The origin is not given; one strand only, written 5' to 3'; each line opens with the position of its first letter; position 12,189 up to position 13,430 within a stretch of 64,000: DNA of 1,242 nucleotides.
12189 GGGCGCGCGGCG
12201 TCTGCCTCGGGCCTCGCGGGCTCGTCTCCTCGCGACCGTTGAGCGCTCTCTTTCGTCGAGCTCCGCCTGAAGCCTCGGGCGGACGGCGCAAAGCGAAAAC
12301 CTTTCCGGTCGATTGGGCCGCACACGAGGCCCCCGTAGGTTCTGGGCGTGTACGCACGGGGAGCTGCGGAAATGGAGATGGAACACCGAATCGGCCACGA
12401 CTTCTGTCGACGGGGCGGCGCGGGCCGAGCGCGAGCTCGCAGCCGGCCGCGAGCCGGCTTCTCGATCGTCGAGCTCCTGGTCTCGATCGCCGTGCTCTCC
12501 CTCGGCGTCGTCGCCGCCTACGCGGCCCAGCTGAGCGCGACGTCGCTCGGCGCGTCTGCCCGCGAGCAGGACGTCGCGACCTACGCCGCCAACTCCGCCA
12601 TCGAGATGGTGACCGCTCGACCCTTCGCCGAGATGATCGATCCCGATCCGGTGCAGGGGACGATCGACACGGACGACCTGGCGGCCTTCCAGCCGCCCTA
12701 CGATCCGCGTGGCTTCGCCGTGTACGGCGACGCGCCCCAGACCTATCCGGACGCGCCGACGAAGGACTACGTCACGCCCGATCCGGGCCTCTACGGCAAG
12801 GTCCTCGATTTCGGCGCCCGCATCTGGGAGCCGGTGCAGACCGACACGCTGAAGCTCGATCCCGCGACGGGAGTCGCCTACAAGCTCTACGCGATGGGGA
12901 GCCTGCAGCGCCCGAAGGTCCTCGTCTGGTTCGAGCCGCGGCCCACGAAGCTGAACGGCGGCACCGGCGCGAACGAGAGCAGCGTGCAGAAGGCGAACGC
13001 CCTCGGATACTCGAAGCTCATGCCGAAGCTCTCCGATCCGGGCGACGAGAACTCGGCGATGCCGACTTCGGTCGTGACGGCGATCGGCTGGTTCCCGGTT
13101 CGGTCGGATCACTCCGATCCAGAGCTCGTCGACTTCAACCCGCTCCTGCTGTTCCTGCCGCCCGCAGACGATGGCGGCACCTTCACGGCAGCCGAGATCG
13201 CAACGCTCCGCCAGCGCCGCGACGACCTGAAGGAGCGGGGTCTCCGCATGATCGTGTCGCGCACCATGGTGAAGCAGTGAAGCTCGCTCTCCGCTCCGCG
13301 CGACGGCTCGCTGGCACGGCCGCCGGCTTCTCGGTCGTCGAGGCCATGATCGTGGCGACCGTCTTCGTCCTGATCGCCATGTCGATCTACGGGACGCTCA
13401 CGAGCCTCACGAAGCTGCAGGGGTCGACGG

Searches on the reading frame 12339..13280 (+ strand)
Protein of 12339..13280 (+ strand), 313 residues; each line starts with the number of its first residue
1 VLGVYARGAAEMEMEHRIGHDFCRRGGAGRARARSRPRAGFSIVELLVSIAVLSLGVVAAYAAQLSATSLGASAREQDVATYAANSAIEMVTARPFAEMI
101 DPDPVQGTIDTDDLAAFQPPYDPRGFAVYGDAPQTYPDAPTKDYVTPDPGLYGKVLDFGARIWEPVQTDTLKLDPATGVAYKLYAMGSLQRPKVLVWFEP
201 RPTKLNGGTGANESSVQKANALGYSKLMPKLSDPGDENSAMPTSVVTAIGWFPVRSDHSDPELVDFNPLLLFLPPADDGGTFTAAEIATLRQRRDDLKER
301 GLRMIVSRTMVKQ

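Call 55: search_protein_families(library=pfam, proteins=[window:12339-13280:+], max_evalue=0.00001)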
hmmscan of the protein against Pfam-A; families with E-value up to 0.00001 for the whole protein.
window:12339-13280:+ (313 aa): 1 family
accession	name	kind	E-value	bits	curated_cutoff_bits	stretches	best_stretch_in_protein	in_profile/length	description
PF07963.17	N_methyl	-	3.8e-06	26.7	21.2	1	36-61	2-27/27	Prokaryotic N-terminal methylation motif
